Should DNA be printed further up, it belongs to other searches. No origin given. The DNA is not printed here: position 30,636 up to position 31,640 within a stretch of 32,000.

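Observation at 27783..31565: SPPY methyltransferase followed by a direct-repeat-bounded 2.9-kb module (XRE regulator, basic 6x-repeat protein, coiled-coil PD-(D/E)xK protein): candidate atypical R-M/defence or integrated element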

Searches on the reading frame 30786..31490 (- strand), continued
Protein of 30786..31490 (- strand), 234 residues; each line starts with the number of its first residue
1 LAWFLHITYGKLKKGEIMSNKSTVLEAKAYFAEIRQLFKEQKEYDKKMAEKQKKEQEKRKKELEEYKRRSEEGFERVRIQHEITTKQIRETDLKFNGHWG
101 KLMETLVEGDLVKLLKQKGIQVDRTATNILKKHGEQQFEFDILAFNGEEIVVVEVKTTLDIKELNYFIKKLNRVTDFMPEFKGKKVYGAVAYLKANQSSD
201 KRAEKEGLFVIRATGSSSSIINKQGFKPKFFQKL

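Call 58: fold_search(model_id=the predicted structure, library=pdb)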
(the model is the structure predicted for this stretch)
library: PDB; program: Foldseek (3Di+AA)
matches with E <= 10: 879; with E <= 0.001: 6
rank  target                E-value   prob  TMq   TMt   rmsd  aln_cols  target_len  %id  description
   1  1y88                  4.3e-04  1.00  0.34  0.39   3.8       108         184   19  Crystal Structure of Protein of Unknown Function AF1548 (released 2004-12-21)
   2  2vld_A                5.9e-04  1.00  0.33  0.32   4.6       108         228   20  crystal structure of a repair endonuclease from Pyrococcus abyssi (released 2009-05-19)
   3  8q42_A                6.7e-04  1.00  0.34  0.19   7.9       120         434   20  Crystal structure of cA4-bound Can2 (E341A) in complex with oligo-A DNA (released 2023-11-22)
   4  5gke_A                7.6e-04  1.00  0.35  0.32   6.3       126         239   16  Structure of EndoMS-dsDNA1 complex (released 2016-11-02)
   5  2vld_B                8.1e-04  1.00  0.33  0.32   4.6       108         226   20  crystal structure of a repair endonuclease from Pyrococcus abyssi (released 2009-05-19)
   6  8q42_B                9.8e-04  1.00  0.34  0.19   7.7       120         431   18  Crystal structure of cA4-bound Can2 (E341A) in complex with oligo-A DNA (released 2023-11-22)
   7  8z4i_B                1.0e-03  1.00  0.38  0.23   4.2       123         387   22  crystal structure of Cdn1 in complex with cA3 (released 2026-02-04)
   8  8q43_B                1.0e-03  1.00  0.36  0.20   7.8       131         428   19  Crystal structure of cA4-bound Can2 (E341A) in complex with oligo-C DNA (released 2023-11-22)
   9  8q41_A                1.1e-03  1.00  0.34  0.19   7.9       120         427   20  Crystal structure of Can2 (E341A) bound to cA4 and TTTAAA ssDNA (released 2023-11-22)
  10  1xmx                  1.2e-03  1.00  0.36  0.22   4.5       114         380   19  Crystal structure of protein VC1899 from Vibrio cholerae (released 2004-11-16)
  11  8q41_B                1.3e-03  1.00  0.36  0.20   7.7       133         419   18  Crystal structure of Can2 (E341A) bound to cA4 and TTTAAA ssDNA (released 2023-11-22)
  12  8q44_A                1.4e-03  1.00  0.34  0.18   4.9       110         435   19  Crystal structure of cA4-bound Can2 (E364R) in complex with oligo-T DNA (released 2023-11-22)
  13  8q44_B                1.4e-03  1.00  0.34  0.19   7.7       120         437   18  Crystal structure of cA4-bound Can2 (E364R) in complex with oligo-T DNA (released 2023-11-22)
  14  8q3y_A                1.7e-03  1.00  0.34  0.19   4.6       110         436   18  Crystal structure of apo Can2 from Thermoanaerobacter brockii (released 2023-11-22)
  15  8q43_A                1.7e-03  1.00  0.36  0.21   7.7       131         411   18  Crystal structure of cA4-bound Can2 (E341A) in complex with oligo-C DNA (released 2023-11-22)
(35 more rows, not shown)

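Call 83: search_protein_families(library=phrogs, proteins=[window:30786-31439:-], max_evalue=0.001)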
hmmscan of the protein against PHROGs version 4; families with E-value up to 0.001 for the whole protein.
window:30786-31439:- (217 aa): 0 families
